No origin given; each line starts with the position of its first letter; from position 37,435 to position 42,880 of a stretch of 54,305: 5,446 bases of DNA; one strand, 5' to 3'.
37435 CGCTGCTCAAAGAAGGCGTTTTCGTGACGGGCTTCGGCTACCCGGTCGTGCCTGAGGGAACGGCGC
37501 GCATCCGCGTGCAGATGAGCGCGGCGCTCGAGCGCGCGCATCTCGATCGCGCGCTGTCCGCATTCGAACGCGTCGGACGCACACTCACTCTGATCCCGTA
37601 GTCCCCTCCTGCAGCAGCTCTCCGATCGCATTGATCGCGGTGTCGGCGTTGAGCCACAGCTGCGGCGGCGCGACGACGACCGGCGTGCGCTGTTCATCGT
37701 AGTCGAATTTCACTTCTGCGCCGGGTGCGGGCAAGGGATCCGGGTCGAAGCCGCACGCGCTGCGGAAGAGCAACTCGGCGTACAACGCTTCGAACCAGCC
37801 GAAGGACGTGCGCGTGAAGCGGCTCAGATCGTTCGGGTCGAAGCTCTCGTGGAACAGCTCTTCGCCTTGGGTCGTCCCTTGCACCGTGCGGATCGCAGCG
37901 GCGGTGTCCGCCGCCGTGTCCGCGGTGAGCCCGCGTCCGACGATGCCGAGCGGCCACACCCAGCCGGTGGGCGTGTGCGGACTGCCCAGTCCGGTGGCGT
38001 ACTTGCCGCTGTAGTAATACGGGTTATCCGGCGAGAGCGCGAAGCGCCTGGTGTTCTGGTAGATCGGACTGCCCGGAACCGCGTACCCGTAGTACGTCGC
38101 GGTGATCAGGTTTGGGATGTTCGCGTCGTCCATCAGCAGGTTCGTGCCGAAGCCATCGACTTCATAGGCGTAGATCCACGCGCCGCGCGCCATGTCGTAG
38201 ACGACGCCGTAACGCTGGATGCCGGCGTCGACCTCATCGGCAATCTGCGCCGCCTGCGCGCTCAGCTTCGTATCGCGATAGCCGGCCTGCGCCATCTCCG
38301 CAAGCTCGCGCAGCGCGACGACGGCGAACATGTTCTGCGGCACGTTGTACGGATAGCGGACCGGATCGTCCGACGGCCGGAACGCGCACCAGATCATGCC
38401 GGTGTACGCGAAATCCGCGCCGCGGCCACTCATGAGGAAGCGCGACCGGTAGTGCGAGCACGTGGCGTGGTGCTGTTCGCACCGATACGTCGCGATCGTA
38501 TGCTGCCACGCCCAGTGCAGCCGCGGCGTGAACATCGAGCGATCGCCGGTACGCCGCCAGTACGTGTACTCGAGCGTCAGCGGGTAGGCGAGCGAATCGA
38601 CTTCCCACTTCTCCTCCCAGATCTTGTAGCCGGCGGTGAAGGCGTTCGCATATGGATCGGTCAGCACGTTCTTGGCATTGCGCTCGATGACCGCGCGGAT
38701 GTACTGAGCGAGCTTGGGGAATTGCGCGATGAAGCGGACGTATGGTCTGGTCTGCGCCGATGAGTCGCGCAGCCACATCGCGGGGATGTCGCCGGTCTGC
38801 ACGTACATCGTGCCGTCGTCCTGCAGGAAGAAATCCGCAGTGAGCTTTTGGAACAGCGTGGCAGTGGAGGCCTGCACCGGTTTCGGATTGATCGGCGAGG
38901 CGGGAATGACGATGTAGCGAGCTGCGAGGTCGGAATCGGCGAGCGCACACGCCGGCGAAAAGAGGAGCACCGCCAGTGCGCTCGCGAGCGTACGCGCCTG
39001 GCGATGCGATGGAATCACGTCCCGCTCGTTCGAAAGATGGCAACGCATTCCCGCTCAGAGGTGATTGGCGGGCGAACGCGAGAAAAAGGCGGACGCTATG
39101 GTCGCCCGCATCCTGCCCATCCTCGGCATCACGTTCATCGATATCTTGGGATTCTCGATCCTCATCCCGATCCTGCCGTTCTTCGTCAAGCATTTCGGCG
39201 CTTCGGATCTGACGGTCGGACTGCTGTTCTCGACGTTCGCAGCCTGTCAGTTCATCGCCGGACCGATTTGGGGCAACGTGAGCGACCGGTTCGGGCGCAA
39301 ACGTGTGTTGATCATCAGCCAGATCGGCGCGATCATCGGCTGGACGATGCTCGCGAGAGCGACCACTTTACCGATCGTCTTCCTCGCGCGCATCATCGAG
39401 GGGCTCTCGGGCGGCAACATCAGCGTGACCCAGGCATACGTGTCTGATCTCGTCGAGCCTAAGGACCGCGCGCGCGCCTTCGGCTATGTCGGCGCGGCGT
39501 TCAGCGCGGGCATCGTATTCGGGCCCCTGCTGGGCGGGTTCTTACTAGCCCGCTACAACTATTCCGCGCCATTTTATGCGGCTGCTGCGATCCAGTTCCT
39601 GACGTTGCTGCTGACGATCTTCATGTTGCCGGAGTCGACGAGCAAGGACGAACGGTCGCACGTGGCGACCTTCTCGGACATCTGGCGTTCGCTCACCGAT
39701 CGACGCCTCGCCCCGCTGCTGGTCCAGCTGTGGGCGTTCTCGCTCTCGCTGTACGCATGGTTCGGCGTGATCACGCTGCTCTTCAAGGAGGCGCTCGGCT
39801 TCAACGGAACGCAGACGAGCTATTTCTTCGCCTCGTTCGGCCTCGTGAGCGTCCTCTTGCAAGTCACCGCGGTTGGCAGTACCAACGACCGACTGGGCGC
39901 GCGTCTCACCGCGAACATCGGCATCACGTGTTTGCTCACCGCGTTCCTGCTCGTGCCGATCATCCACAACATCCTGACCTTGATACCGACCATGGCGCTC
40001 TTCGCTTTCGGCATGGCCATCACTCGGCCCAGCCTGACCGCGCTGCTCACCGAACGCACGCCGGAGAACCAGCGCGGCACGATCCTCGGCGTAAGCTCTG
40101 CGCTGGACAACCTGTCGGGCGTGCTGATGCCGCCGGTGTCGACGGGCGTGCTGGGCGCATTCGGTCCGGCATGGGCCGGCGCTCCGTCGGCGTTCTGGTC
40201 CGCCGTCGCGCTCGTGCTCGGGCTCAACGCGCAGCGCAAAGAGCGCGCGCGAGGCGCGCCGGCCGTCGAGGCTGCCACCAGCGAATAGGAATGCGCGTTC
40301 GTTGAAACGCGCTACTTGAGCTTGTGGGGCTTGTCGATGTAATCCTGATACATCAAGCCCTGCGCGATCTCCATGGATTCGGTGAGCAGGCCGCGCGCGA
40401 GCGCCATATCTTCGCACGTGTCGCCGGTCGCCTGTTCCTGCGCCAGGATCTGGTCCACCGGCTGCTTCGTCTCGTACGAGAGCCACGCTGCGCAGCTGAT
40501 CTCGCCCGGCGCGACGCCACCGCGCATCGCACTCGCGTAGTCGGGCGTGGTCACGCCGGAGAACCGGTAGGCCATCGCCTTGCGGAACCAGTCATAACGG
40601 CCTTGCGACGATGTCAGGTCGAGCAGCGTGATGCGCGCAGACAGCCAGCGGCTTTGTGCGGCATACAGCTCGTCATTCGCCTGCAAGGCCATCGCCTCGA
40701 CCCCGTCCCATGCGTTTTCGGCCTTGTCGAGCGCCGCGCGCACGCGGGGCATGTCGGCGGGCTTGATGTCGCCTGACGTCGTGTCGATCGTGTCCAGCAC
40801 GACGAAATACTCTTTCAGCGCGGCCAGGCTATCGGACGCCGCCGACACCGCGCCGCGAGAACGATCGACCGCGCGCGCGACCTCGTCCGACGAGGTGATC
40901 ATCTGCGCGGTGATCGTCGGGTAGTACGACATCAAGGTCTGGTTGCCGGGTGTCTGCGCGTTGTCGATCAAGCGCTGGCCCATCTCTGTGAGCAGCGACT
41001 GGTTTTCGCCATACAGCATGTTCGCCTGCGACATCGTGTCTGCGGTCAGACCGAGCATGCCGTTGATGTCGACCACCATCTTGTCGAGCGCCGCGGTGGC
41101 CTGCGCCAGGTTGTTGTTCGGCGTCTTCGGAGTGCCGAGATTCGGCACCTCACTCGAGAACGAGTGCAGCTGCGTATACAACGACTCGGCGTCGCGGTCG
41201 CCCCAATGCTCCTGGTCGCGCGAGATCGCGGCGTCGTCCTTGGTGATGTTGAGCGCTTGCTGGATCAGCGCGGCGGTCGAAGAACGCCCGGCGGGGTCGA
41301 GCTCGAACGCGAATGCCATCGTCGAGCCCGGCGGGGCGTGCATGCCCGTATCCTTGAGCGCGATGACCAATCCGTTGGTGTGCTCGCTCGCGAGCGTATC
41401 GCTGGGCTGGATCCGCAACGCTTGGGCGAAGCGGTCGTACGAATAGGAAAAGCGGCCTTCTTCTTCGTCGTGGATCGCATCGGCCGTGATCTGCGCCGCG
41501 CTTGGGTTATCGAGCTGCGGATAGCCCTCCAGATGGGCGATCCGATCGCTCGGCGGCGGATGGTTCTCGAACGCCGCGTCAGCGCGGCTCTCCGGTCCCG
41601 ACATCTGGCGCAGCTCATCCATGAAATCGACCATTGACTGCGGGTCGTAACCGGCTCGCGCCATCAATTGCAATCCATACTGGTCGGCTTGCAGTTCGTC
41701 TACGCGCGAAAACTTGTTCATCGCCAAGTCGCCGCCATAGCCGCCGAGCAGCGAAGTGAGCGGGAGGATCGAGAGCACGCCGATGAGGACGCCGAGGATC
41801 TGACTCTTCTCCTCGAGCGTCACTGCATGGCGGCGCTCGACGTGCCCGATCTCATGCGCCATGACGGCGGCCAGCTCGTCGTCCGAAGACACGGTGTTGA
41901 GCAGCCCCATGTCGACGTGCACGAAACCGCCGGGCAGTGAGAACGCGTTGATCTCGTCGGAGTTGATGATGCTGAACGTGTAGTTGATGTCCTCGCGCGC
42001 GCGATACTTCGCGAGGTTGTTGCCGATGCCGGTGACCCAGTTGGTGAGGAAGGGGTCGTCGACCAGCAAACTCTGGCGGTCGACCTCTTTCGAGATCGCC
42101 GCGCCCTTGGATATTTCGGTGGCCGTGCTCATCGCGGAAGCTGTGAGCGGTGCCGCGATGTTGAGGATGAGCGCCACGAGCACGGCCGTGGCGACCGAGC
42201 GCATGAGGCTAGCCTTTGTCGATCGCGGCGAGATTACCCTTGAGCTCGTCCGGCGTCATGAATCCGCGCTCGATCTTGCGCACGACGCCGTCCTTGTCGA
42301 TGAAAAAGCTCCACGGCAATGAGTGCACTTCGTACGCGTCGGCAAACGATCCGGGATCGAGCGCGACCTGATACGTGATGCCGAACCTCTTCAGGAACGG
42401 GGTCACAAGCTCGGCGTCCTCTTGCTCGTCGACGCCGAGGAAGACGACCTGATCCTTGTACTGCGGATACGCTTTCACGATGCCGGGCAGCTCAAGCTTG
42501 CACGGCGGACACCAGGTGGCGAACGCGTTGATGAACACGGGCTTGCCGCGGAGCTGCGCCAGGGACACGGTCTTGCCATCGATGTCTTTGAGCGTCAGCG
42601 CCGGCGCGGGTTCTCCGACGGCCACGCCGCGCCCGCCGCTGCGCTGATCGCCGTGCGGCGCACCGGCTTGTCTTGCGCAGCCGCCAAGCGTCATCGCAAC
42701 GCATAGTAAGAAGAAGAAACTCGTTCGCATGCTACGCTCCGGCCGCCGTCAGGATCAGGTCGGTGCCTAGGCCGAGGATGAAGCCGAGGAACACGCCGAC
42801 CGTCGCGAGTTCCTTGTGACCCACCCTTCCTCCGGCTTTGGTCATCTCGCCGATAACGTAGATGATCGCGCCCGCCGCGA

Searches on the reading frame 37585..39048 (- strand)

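Call 76: search_protein_families(library=pfam, proteins=[window:37585-39048:-], max_evalue=0.0001)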
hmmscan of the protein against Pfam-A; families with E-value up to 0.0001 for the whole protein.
window:37585-39048:- (487 aa): 1 family
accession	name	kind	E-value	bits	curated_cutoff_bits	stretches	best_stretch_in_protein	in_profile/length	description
PF06824.17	Glyco_hydro_125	-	4.8e-108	362.1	23.4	1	78-427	26-413/414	Metal-independent alpha-mannosidase (GH125)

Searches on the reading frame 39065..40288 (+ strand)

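Call 3: search_protein_families(library=pfam, proteins=[window:39065-40288:+], max_evalue=0.01)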
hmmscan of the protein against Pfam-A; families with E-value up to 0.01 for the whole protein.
window:39065-40288:+ (407 aa): 8 families
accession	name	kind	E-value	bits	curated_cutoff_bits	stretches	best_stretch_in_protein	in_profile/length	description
PF07690.21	MFS_1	-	2.6e-60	204.6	33.4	2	20-261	2-250/347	Major Facilitator Superfamily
PF13347.12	MFS_2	-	1.4e-14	53.9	27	2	138-368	144-386/427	MFS/sugar transport protein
PF12832.13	MFS_1_like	-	6.8e-13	48.8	25.2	1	30-347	15-345/373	MFS_1 like family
PF00083.30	Sugar_tr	-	1.6e-12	47.5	22.3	1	47-191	44-194/452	Sugar (and other) transporter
PF03092.22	BT1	-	8.8e-07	28.4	22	1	38-326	14-254/432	BT1 family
PF05631.20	MFS_5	-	1.5e-05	24.5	25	1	41-305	61-335/356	Sugar-tranasporters, 12 TM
PF06609.19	TRI12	-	0.00036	19.6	23.2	1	37-190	67-220/599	Fungal trichothecene efflux pump (TRI12)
PF01306.25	LacY_symp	-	0.0067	15.7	24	0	229-293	23-86/413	LacY proton/sugar symporter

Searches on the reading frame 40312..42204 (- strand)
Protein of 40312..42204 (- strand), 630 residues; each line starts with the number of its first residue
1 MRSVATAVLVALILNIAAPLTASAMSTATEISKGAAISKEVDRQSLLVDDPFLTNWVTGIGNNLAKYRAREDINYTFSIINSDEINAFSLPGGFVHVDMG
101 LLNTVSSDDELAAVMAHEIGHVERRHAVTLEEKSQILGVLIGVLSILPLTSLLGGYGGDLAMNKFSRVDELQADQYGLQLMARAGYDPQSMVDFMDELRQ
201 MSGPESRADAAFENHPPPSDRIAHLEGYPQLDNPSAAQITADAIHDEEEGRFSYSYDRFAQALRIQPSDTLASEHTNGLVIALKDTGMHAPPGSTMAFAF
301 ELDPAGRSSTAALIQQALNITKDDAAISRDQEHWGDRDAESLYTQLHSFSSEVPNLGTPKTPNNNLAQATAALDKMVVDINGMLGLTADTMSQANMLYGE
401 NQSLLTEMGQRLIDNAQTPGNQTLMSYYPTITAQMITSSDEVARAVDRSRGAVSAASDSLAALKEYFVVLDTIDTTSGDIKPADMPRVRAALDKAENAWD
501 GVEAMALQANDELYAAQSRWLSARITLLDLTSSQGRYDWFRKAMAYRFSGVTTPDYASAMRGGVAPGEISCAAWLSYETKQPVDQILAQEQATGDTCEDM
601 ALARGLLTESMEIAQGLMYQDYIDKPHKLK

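Call 3: search_protein_families(library=pfam, proteins=[window:40312-42204:-], max_evalue=0.01)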
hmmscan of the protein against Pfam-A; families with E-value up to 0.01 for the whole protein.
window:40312-42204:- (630 aa): 1 family
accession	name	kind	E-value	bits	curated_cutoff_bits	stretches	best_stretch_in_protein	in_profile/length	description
PF01435.24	Peptidase_M48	-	8e-31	107.7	20.3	1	54-227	4-184/186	Peptidase family M48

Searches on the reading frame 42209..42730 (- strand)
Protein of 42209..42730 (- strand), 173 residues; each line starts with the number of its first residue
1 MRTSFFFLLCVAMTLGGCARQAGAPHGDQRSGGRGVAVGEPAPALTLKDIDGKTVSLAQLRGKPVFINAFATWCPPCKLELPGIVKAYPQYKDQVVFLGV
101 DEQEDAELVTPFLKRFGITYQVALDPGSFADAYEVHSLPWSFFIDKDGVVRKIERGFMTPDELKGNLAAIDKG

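Call 3: search_protein_families(library=pfam, proteins=[window:42209-42730:-], max_evalue=0.01)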
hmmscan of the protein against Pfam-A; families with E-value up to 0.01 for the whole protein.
window:42209-42730:- (173 aa): 6 families
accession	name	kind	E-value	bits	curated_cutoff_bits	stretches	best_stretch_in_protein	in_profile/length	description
PF08534.16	Redoxin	-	1.8e-23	83.4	26.6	1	38-161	2-139/148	Redoxin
PF00578.27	AhpC-TSA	-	1.8e-23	83.3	26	1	38-152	1-123/124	AhpC/TSA family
PF00085.26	Thioredoxin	-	5.1e-08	33.3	23.5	1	62-110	18-66/103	Thioredoxin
PF13905.12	Thioredoxin_8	-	9.1e-07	29.6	27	1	62-149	1-93/94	Thioredoxin-like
PF13098.12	Thioredoxin_2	-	1.7e-06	28.8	27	1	59-164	2-101/104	Thioredoxin-like domain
PF13899.12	Thioredoxin_7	-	0.009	16.6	27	0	56-78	11-33/83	Thioredoxin-like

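Call 4: search_protein_families(library=ncbifam, proteins=[window:42209-42730:-], max_evalue=0.01)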
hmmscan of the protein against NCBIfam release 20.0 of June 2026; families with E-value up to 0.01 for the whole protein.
window:42209-42730:- (173 aa): 14 families
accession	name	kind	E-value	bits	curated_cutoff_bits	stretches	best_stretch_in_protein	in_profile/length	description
NF002854.0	PRK03147.1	subfamily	4.9e-34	117.8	170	1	35-170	35-172/176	thiol-disulfide oxidoreductase ResA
NF041202.1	StoA_CxxC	exception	3.6e-17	62.7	210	1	43-164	34-158/163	endospore biogenesis thiol-disulfide oxidoreductase StoA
TIGR00385.1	dsbE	subfamily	5.6e-14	52.1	123.15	1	34-167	32-167/173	DsbE family thiol:disulfide interchange protein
NF047696.1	ThlDiSintTplARhiz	equivalog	8e-12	45.4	230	1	41-119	76-156/219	thiol:disulfide interchange protein TlpA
NF041054.1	WAxxUGC_long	equivalog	1.3e-11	44.4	300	1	31-159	74-204/354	ResA-like WAxxUGC motif-containing protein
NF011941.0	PRK15412.1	equivalog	1.5e-11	44.2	359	1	6-158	12-163/185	thiol:disulfide interchange protein DsbE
TIGR01068.1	thioredoxin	equivalog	3.8e-09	36.6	96.8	1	62-108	14-60/101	thioredoxin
TIGR02661.1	MauD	equivalog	1.9e-06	27.5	188.6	1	9-152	14-161/189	methylamine dehydrogenase accessory protein MauD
NF006960.0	PRK09437.1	equivalog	1.2e-05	25.3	140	1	37-115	5-84/156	thioredoxin-dependent thiol peroxidase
NF038285.1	deiodinase_rel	hypoth_equivalog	2.2e-05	24.1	250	1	34-100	174-242/347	deiodinase family protein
NF045694.1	seleno_TsoB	exception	0.0003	19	805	1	43-162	455-563/572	rhodanese/DsbD fusion-like selenoprotein TsoB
NF010625.0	PRK14018.1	equivalog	0.00039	19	522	1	46-160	40-162/521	bifunctional peptide-methionine (S)-S-oxide reductase MsrA/peptide-methionine (R)-S-oxide reductase MsrB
NF008229.0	PRK10996.1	equivalog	0.0023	17.7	125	1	61-115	51-105/141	thioredoxin TrxC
NF047697.1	ThioredTrxAClost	equivalog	0.0046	17.1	140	1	63-108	18-63/105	thioredoxin TrxA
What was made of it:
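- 42209..42730 (-): TlpA/ResA-like extracytoplasmic thiol-disulfide oxidoreductase lipoprotein (CPPC motif). Its start overlaps the fusion's stop. It is an accessory gene, not conserved with the fusion. Pfam Redoxin/AhpC-TSA and NCBIfam ResA (calls 3, 4).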
